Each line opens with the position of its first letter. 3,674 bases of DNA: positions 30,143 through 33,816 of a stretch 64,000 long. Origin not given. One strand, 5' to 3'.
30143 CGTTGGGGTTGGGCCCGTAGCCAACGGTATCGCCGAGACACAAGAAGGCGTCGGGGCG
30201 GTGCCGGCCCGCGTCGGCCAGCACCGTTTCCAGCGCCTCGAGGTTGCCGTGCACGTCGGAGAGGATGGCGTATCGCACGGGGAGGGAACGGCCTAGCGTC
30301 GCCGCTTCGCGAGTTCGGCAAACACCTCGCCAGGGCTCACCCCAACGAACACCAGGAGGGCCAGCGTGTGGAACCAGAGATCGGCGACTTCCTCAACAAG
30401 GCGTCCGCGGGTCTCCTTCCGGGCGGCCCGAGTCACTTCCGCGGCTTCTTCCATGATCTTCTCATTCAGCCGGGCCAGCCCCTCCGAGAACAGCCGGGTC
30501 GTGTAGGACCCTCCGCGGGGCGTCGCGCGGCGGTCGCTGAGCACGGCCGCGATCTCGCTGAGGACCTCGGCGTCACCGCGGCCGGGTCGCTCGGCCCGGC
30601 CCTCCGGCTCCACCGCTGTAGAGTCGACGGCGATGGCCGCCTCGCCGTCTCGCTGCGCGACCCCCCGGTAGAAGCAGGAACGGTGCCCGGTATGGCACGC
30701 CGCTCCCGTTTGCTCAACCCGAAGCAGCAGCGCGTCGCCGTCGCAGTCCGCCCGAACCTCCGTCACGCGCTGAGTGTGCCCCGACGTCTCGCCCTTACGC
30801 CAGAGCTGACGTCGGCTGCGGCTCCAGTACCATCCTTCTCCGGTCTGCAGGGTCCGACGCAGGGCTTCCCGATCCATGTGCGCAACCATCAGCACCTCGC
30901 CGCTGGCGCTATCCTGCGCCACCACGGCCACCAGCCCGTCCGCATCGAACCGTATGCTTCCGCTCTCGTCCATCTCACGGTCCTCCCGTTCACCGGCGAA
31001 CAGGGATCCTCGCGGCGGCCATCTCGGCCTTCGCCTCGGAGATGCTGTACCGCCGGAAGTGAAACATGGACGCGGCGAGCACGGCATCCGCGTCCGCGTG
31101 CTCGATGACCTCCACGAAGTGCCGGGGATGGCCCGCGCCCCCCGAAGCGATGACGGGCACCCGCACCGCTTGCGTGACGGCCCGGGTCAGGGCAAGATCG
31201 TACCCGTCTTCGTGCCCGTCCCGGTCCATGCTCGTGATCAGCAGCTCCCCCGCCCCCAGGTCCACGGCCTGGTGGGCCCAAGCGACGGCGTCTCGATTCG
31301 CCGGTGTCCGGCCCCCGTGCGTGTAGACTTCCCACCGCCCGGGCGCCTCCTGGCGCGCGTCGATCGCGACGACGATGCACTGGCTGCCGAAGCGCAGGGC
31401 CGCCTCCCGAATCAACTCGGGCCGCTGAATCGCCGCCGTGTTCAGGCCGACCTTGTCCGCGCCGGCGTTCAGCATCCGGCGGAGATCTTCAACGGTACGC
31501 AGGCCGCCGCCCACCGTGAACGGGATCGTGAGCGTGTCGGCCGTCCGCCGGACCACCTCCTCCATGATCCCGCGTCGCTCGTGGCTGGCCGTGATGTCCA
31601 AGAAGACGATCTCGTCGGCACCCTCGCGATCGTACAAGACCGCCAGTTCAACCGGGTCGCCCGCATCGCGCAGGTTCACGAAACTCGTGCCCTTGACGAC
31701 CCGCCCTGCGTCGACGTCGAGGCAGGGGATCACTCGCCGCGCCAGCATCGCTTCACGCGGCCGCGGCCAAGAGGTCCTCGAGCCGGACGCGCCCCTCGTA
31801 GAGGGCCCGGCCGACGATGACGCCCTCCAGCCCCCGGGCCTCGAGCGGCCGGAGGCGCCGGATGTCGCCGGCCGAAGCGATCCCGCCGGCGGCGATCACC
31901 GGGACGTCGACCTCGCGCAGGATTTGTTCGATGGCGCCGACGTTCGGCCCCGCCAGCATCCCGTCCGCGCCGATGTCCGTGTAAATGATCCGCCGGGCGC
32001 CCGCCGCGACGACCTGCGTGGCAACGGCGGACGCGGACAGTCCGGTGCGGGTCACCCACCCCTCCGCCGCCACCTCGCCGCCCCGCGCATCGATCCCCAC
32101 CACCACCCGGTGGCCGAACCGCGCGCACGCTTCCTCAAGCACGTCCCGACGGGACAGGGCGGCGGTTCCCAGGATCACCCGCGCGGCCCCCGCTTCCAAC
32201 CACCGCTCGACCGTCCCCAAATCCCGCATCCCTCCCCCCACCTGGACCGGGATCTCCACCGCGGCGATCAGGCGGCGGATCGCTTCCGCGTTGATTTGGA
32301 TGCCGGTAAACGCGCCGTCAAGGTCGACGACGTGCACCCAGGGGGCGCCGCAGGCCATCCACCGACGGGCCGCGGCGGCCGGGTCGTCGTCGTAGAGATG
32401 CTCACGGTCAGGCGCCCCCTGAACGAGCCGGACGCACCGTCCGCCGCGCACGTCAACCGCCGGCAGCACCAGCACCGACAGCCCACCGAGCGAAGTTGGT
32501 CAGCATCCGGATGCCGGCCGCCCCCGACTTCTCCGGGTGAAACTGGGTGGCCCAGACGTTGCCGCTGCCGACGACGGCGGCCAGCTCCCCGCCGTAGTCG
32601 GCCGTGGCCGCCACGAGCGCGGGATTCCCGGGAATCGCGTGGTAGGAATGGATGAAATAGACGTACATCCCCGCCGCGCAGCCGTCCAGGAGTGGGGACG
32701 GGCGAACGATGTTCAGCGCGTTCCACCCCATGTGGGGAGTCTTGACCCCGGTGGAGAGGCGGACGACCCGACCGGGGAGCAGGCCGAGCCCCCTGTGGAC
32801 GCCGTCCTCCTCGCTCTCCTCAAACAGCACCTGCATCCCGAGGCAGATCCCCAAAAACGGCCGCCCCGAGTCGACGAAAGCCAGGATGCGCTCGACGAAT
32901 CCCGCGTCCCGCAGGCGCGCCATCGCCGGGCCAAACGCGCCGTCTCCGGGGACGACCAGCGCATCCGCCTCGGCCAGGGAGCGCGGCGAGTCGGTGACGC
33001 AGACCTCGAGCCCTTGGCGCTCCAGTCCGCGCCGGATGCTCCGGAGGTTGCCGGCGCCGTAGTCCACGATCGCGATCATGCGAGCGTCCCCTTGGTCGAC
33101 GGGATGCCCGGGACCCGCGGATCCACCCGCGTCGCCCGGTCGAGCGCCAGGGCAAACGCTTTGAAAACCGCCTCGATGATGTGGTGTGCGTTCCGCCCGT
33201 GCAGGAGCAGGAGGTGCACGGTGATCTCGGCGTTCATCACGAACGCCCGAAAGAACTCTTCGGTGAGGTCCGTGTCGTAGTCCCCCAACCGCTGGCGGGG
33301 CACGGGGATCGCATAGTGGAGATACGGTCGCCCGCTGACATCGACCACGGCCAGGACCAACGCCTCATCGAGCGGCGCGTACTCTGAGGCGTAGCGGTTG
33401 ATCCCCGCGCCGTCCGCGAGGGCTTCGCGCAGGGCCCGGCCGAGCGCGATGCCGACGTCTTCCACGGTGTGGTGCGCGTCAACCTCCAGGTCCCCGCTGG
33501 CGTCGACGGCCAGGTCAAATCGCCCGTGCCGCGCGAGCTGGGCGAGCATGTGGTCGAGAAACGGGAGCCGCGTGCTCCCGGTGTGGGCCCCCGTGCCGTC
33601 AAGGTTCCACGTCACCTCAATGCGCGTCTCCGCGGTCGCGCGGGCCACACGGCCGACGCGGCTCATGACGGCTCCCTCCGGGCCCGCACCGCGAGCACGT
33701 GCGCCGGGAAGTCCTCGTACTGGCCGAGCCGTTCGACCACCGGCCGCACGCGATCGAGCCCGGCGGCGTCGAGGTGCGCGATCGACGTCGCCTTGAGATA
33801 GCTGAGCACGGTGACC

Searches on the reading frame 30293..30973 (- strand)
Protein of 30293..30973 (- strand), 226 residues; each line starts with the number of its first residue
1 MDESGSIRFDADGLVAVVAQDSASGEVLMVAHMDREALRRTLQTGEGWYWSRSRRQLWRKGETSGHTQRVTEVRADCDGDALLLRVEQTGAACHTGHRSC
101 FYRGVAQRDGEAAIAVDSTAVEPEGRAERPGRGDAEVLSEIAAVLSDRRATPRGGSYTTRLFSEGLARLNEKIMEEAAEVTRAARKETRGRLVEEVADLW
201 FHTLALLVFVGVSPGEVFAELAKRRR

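Call 4: search_protein_families(library=pfam, proteins=[window:30293-30973:-], max_evalue=0.01)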
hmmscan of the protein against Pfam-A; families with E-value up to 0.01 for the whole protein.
window:30293-30973:- (226 aa): 3 families
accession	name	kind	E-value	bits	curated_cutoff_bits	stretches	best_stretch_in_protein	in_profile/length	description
PF01502.23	PRA-CH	-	3.8e-36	123.2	27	1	29-102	1-74/74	Phosphoribosyl-AMP cyclohydrolase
PF01503.22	PRA-PH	-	1.7e-18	67.2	21.3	1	139-224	2-85/86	Phosphoribosyl-ATP pyrophosphohydrolase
PF03819.22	MazG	-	5.8e-05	23.7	22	1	168-221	5-62/74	MazG nucleotide pyrophosphohydrolase domain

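Call 5: search_protein_families(library=ncbifam, proteins=[window:30293-30973:-], max_evalue=0.01)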
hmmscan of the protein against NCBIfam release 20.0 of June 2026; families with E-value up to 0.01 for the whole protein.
window:30293-30973:- (226 aa): 7 families
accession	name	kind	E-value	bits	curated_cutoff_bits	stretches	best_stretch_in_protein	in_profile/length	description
NF002747.0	PRK02759.1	equivalog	1.1e-66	224.4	187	1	5-226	8-206/208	bifunctional phosphoribosyl-AMP cyclohydrolase/phosphoribosyl-ATP diphosphatase HisIE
NF000768.0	PRK00051.1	equivalog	1.6e-51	173.3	126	1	6-110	15-119/131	phosphoribosyl-AMP cyclohydrolase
TIGR03188.1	histidine_hisI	equivalog_domain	1.3e-23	83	42.7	1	138-221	1-84/84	phosphoribosyl-ATP diphosphatase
NF001611.0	PRK00400.1-3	equivalog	3.6e-23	81.7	99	1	135-225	4-94/108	phosphoribosyl-ATP diphosphatase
NF001613.0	PRK00400.1-5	equivalog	2.8e-19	69.1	120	1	135-225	3-93/107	phosphoribosyl-ATP diphosphatase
NF001610.0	PRK00400.1-1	equivalog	8.4e-11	41.9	104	1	140-221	12-93/93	phosphoribosyl-ATP diphosphatase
NF052436.1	YabN_Meth_PPase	exception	0.0078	15.2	525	0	168-219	393-445/486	bifunctional methyltransferase/pyrophosphohydrolase YabN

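Call 32: find_homologous_proteins(query=window:30293-30973:-, max_evalue=1e-20)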
Query window:30293-30973:- (226 aa): 7977 proteins with E <= 1e-20 among 8000 candidates; the best 120 are listed.
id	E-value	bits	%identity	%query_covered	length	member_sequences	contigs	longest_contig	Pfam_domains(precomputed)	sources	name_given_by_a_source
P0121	2.9e-141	486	100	100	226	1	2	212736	PF01502.24,PF01503.23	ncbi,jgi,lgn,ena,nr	ncbi:MAG TPA: bifunctional phosphoribosyl-AMP cyclohydrolase/phosphoribosyl-ATP diphosphatase HisIE 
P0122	2.6e-131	454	94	100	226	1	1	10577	PF01502.24,PF01503.23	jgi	jgi:phosphoribosyl-ATP pyrophosphohydrolase/phosphoribosyl-AMP cyclohydrolase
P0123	1.5e-121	422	87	100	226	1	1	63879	PF01502.24,PF01503.23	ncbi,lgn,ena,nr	ncbi:MAG TPA: bifunctional phosphoribosyl-AMP cyclohydrolase/phosphoribosyl-ATP diphosphatase HisIE 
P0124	1.0e-107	377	76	100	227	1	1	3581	PF01502.24,PF01503.23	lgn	-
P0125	9.2e-104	364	75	99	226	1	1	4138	PF01502.24,PF01503.23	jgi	-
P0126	1.4e-103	363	75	99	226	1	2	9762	PF01502.24,PF01503.23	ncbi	-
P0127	3.0e-103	362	76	99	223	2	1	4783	PF01502.24,PF03819.23,PF01503.23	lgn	-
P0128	5.7e-102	358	73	99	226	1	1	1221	PF01502.24,PF01503.23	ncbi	-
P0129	2.9e-101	356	74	99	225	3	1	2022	PF01502.24,PF01503.23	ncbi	-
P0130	3.3e-100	352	75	99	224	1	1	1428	PF01502.24,PF01503.23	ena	-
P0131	5.8e-100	351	73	99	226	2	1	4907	PF01502.24,PF01503.23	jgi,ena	jgi:phosphoribosyl-ATP pyrophosphohydrolase/phosphoribosyl-AMP cyclohydrolase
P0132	2.4e-99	349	74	99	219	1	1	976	PF01502.24,PF01503.23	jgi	jgi:phosphoribosyl-AMP cyclohydrolase / phosphoribosyl-ATP pyrophosphohydrolase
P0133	3.0e-99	349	74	99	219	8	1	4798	PF01502.24,PF01503.23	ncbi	-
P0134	4.5e-99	348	74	99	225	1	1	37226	PF01502.24,PF01503.23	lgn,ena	-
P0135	5.6e-99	348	73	99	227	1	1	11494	PF01502.24,PF01503.23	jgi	jgi:phosphoribosyl-AMP cyclohydrolase / phosphoribosyl-ATP pyrophosphohydrolase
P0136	3.5e-98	345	71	99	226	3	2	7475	PF01502.24,PF01503.23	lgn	-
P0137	1.0e-97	344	73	99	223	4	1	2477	PF01502.24,PF03819.23,PF01503.23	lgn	-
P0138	1.0e-97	344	72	99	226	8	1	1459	PF01502.24,PF01503.23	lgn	-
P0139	1.6e-97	343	72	99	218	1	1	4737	PF01502.24,PF01503.23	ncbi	-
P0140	2.3e-97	343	73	99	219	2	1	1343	PF01502.24,PF01503.23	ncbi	-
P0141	3.0e-97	342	72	99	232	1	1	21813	PF01502.24,PF01503.23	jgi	jgi:phosphoribosyl-AMP cyclohydrolase / phosphoribosyl-ATP pyrophosphohydrolase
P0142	4.8e-97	342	73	99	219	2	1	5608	PF01502.24,PF01503.23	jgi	jgi:phosphoribosyl-AMP cyclohydrolase / phosphoribosyl-ATP pyrophosphohydrolase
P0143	1.1e-96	341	71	99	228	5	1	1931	PF01502.24,PF01503.23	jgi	jgi:phosphoribosyl-AMP cyclohydrolase / phosphoribosyl-ATP pyrophosphohydrolase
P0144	3.3e-96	339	71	100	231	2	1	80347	PF01502.24,PF01503.23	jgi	jgi:phosphoribosyl-ATP pyrophosphohydrolase/phosphoribosyl-AMP cyclohydrolase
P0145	1.3e-95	337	69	100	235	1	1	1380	PF01502.24,PF01503.23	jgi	jgi:phosphoribosyl-ATP pyrophosphohydrolase/phosphoribosyl-AMP cyclohydrolase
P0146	2.2e-95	336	70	99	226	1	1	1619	PF01502.24,PF01503.23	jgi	jgi:phosphoribosyl-ATP pyrophosphohydrolase/phosphoribosyl-AMP cyclohydrolase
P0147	3.6e-95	336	71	99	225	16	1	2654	PF01502.24,PF01503.23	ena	-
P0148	5.3e-95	335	71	99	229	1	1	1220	PF01502.24,PF01503.23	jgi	jgi:phosphoribosyl-ATP pyrophosphohydrolase/phosphoribosyl-AMP cyclohydrolase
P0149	6.3e-95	335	70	100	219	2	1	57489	PF01502.24,PF01503.23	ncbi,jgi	ncbi:MAG: bifunctional phosphoribosyl-AMP cyclohydrolase/phosphoribosyl-ATP diphosphatase HisIE [bac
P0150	6.3e-95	335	71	99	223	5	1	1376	PF01502.24,PF01503.23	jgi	jgi:phosphoribosyl-ATP pyrophosphohydrolase/phosphoribosyl-AMP cyclohydrolase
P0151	8.9e-95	334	70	99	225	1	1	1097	PF01502.24,PF01503.23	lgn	-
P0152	1.2e-94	334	71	100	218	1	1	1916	PF01502.24,PF01503.23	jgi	jgi:phosphoribosyl-ATP pyrophosphohydrolase/phosphoribosyl-AMP cyclohydrolase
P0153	3.0e-94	333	69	100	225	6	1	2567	PF01502.24,PF01503.23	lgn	-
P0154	3.1e-94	333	71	100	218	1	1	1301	PF01502.24,PF01503.23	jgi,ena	-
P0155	3.6e-94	332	71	100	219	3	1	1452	PF01502.24,PF01503.23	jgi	jgi:phosphoribosyl-ATP pyrophosphohydrolase/phosphoribosyl-AMP cyclohydrolase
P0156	4.4e-94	332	70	100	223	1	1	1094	PF01502.24,PF01503.23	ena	-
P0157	7.0e-94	331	73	99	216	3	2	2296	PF01502.24,PF01503.23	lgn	-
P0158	7.2e-94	331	67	100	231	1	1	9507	PF01502.24,PF01503.23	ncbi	-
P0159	7.8e-94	331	70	100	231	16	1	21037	PF01502.24,PF01503.23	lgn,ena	-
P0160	8.4e-94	331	70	100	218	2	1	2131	PF01502.24,PF01503.23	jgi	jgi:phosphoribosyl-AMP cyclohydrolase / phosphoribosyl-ATP pyrophosphohydrolase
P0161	9.5e-94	331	68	100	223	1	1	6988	PF01502.24,PF01503.23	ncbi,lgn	-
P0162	1.2e-93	331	69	100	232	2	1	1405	PF01502.24,PF01503.23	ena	-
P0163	1.4e-93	330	67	100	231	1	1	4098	PF01502.24,PF01503.23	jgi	jgi:phosphoribosyl-ATP pyrophosphohydrolase/phosphoribosyl-AMP cyclohydrolase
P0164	1.5e-93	330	69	99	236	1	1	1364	PF01502.24,PF01503.23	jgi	jgi:phosphoribosyl-AMP cyclohydrolase / phosphoribosyl-ATP pyrophosphohydrolase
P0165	1.8e-93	330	68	100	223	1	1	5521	PF01502.24,PF01503.23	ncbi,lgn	-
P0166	3.1e-93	329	67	99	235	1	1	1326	PF01502.24,PF01503.23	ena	-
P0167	4.7e-93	329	69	100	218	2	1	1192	PF01502.24,PF01503.23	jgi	jgi:phosphoribosyl-ATP pyrophosphohydrolase/phosphoribosyl-AMP cyclohydrolase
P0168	4.7e-93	329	67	100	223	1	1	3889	PF01502.24,PF01503.23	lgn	-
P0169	4.8e-93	329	68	100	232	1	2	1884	PF01502.24,PF01503.23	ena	-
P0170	4.9e-93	329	68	100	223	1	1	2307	PF01502.24,PF01503.23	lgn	-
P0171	6.0e-93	328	69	99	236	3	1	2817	PF01502.24,PF01503.23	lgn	-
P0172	8.2e-93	328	69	100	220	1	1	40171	PF01502.24,PF01503.23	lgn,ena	-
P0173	8.5e-93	328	68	100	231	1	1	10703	PF01502.24,PF01503.23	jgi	jgi:phosphoribosyl-AMP cyclohydrolase / phosphoribosyl-ATP pyrophosphohydrolase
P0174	9.3e-93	328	70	100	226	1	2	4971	PF01502.24,PF01503.23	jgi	jgi:phosphoribosyl-ATP pyrophosphohydrolase/phosphoribosyl-AMP cyclohydrolase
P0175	1.1e-92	327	68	100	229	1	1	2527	PF01502.24,PF01503.23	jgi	jgi:phosphoribosyl-AMP cyclohydrolase / phosphoribosyl-ATP pyrophosphohydrolase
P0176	1.6e-92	327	67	100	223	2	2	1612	PF01502.24,PF01503.23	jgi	jgi:phosphoribosyl-AMP cyclohydrolase / phosphoribosyl-ATP pyrophosphohydrolase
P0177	2.2e-92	327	67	100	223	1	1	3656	PF01502.24,PF01503.23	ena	-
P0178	2.7e-92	326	68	99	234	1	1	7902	PF01502.24,PF01503.23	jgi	jgi:phosphoribosyl-AMP cyclohydrolase / phosphoribosyl-ATP pyrophosphohydrolase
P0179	3.0e-92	326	67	99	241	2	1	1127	PF01502.24,PF01503.23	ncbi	-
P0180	3.2e-92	326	67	100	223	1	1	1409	PF01502.24,PF01503.23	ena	-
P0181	3.4e-92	326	69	100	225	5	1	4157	PF01502.24,PF01503.23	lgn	-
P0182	3.4e-92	326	70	100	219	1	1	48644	PF01502.24,PF01503.23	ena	-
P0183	4.0e-92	326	69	100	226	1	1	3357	PF01502.24,PF01503.23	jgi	jgi:phosphoribosyl-ATP pyrophosphohydrolase/phosphoribosyl-AMP cyclohydrolase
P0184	4.2e-92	326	70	100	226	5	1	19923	PF01502.24,PF01503.23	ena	-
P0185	6.1e-92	325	67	100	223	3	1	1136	PF01502.24,PF01503.23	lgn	-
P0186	8.0e-92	325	69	100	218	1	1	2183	PF01502.24,PF01503.23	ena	-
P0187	8.2e-92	325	68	99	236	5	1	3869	PF01502.24,PF01503.23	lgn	-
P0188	1.4e-91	324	67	100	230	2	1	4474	PF01502.24,PF01503.23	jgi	jgi:phosphoribosyl-AMP cyclohydrolase / phosphoribosyl-ATP pyrophosphohydrolase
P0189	1.6e-91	324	69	99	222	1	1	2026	PF01502.24,PF01503.23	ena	-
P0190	2.4e-91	323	68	99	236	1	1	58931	PF01502.24,PF01503.23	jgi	jgi:phosphoribosyl-ATP pyrophosphohydrolase/phosphoribosyl-AMP cyclohydrolase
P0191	3.2e-91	323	68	100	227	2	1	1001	PF01502.24,PF01503.23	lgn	-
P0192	3.5e-91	323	69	100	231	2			PF01502.24,PF01503.23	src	-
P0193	4.4e-91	322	67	99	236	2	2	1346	PF01502.24,PF01503.23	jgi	-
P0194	6.7e-91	322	69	97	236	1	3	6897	PF01502.24,PF01503.23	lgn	-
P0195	7.2e-91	322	70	99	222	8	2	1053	PF01502.24,PF01503.23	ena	-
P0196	7.3e-91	322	66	99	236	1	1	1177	PF01502.24,PF01503.23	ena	-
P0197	7.3e-91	322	69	96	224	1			PF01502.24,PF01503.23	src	-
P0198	9.4e-91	321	69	100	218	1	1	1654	PF01502.24,PF01503.23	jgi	jgi:phosphoribosyl-AMP cyclohydrolase / phosphoribosyl-ATP pyrophosphohydrolase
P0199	1.3e-90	321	68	100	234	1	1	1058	PF01502.24,PF01503.23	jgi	jgi:phosphoribosyl-ATP pyrophosphohydrolase/phosphoribosyl-AMP cyclohydrolase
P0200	1.7e-90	320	66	100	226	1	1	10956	PF01502.24,PF01503.23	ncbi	-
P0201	2.8e-90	320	67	100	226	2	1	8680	PF01502.24,PF01503.23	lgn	-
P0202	3.5e-90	319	69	100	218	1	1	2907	PF01502.24,PF01503.23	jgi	jgi:phosphoribosyl-ATP pyrophosphohydrolase/phosphoribosyl-AMP cyclohydrolase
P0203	3.9e-90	319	68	100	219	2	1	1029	PF01502.24,PF01503.23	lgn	-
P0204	4.5e-90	319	69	100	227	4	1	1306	PF01502.24,PF01503.23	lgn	-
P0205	5.4e-90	319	67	99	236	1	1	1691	PF01502.24,PF01503.23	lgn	-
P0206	8.0e-90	318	68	100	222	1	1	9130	PF01502.24,PF01503.23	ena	-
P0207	8.1e-90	318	67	100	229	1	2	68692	PF01502.24,PF01503.23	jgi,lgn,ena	-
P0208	8.2e-90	318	66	100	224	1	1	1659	PF01502.24,PF03819.23,PF01503.23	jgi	jgi:phosphoribosyl-ATP pyrophosphohydrolase/phosphoribosyl-AMP cyclohydrolase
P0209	9.3e-90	318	68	100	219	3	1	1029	PF01502.24,PF01503.23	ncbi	-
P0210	9.8e-90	318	67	99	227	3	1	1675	PF01502.24,PF01503.23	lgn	-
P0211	1.0e-89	318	68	100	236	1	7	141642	PF01502.24,PF01503.23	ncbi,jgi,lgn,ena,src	-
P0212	1.0e-89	318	66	100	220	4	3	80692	PF01502.24,PF01503.23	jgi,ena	-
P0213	1.2e-89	318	68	100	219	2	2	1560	PF01502.24,PF01503.23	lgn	-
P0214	1.4e-89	317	68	100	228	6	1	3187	PF01502.24,PF01503.23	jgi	jgi:phosphoribosyl-ATP pyrophosphohydrolase/phosphoribosyl-AMP cyclohydrolase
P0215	1.5e-89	317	67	100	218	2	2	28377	PF01502.24,PF01503.23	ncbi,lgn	-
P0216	2.4e-89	317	70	97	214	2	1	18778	PF01502.24,PF01503.23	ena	-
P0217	3.2e-89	316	65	99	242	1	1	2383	PF01502.24,PF01503.23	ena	-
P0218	3.7e-89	316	67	99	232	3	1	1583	PF01502.24,PF01503.23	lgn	-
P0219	6.1e-89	315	68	100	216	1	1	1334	PF01502.24,PF01503.23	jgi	jgi:phosphoribosyl-AMP cyclohydrolase / phosphoribosyl-ATP pyrophosphohydrolase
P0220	6.6e-89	315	67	100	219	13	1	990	PF01502.24,PF01503.23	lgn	-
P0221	6.9e-89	315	65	100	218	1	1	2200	PF01502.24,PF01503.23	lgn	-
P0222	7.4e-89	315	68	97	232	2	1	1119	PF01502.24,PF01503.23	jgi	-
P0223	1.2e-88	314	69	99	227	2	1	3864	PF01502.24,PF01503.23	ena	-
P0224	1.5e-88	314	67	100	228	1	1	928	PF01502.24,PF01503.23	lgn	-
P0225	1.7e-88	314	65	100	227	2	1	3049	PF01502.24,PF01503.23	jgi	jgi:phosphoribosyl-AMP cyclohydrolase / phosphoribosyl-ATP pyrophosphohydrolase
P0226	1.8e-88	314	67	100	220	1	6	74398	PF01502.24,PF01503.23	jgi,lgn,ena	jgi:phosphoribosyl-ATP pyrophosphohydrolase/phosphoribosyl-AMP cyclohydrolase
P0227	2.0e-88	314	67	100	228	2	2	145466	PF01502.24,PF01503.23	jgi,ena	-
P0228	2.7e-88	313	68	100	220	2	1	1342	PF01502.24,PF03819.23,PF01503.23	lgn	-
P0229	3.2e-88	313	65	100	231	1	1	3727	PF01502.24,PF01503.23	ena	-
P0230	3.2e-88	313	67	100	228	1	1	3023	PF01502.24,PF01503.23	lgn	-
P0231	4.0e-88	313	68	100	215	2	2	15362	PF01502.24,PF01503.23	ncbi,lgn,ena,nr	ncbi:MAG TPA: bifunctional phosphoribosyl-AMP cyclohydrolase/phosphoribosyl-ATP diphosphatase HisIE 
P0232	6.1e-88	312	68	100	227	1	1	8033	PF01502.24,PF01503.23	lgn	-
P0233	8.7e-88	311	66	100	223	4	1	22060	PF01502.24,PF01503.23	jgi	jgi:phosphoribosyl-ATP pyrophosphohydrolase/phosphoribosyl-AMP cyclohydrolase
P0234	1.0e-87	311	67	100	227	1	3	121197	PF01502.24,PF01503.23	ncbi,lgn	-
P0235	1.1e-87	311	65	99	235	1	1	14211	PF01502.24,PF01503.23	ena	-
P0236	1.6e-87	311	66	100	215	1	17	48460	PF01502.24,PF01503.23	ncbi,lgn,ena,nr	ncbi:MAG TPA: bifunctional phosphoribosyl-AMP cyclohydrolase/phosphoribosyl-ATP diphosphatase HisIE 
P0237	1.8e-87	310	65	100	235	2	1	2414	PF01502.24,PF01503.23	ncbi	-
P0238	2.0e-87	310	65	100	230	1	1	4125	PF01502.24,PF01503.23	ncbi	-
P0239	2.3e-87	310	65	100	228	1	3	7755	PF01502.24,PF01503.23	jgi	-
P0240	2.4e-87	310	67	100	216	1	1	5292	PF01502.24,PF01503.23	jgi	jgi:phosphoribosyl-AMP cyclohydrolase / phosphoribosyl-ATP pyrophosphohydrolase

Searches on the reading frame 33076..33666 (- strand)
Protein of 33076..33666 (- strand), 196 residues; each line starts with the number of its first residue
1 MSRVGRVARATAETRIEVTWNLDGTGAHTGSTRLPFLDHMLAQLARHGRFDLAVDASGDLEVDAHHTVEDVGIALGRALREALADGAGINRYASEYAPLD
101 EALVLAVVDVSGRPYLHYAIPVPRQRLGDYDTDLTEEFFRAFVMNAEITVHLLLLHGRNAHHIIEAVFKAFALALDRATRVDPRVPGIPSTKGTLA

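Call 4: search_protein_families(library=pfam, proteins=[window:33076-33666:-], max_evalue=0.01)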
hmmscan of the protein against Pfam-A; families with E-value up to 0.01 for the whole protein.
window:33076-33666:- (196 aa): 1 family
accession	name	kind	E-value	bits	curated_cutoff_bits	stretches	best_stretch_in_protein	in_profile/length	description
PF00475.24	IGPD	-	1.5e-62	210.4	27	1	32-175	1-144/144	Imidazoleglycerol-phosphate dehydratase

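Call 5: search_protein_families(library=ncbifam, proteins=[window:33076-33666:-], max_evalue=0.01)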
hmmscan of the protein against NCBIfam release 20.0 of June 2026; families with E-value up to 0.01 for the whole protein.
window:33076-33666:- (196 aa): 13 families
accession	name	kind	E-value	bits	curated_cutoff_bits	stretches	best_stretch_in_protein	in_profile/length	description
NF002115.0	PRK00951.2-5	equivalog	1.1e-77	260.3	289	1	1-195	1-195/195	imidazoleglycerol-phosphate dehydratase HisB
NF002111.0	PRK00951.2-1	equivalog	2.3e-75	252.4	231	1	2-195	3-194/194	imidazoleglycerol-phosphate dehydratase HisB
NF002109.0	PRK00951.1-5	equivalog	8.7e-75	250.8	278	1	2-195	2-196/196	imidazoleglycerol-phosphate dehydratase HisB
NF002108.0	PRK00951.1-3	equivalog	1e-74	250.7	328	1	2-195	9-203/205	imidazoleglycerol-phosphate dehydratase HisB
NF002106.0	PRK00951.1-1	equivalog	2.6e-73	245.9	283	1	2-195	3-197/197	imidazoleglycerol-phosphate dehydratase HisB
NF002112.0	PRK00951.2-2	equivalog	3.3e-72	242.3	315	1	5-195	4-194/194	imidazoleglycerol-phosphate dehydratase HisB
NF002110.2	PRK00951.1-6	equivalog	1.1e-71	240.7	266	1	3-195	1-199/199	imidazoleglycerol-phosphate dehydratase HisB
NF002116.0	PRK00951.2-6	equivalog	3.8e-71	239.1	269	1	2-195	3-197/197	imidazoleglycerol-phosphate dehydratase HisB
NF002107.0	PRK00951.1-2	equivalog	5.3e-70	235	267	1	7-195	6-194/194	imidazoleglycerol-phosphate dehydratase HisB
NF002114.0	PRK00951.2-4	equivalog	4.1e-66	222.2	189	1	7-195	4-190/190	imidazoleglycerol-phosphate dehydratase HisB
NF003937.0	PRK05446.1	equivalog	2.4e-60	204.5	443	1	2-195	166-355/355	bifunctional histidinol-phosphatase/imidazoleglycerol-phosphate dehydratase HisB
NF002113.0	PRK00951.2-3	equivalog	5.6e-52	176.4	288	1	3-194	2-189/190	imidazoleglycerol-phosphate dehydratase HisB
NF010121.0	PRK13598.1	equivalog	5.8e-49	166.5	295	1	1-195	1-193/193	imidazoleglycerol-phosphate dehydratase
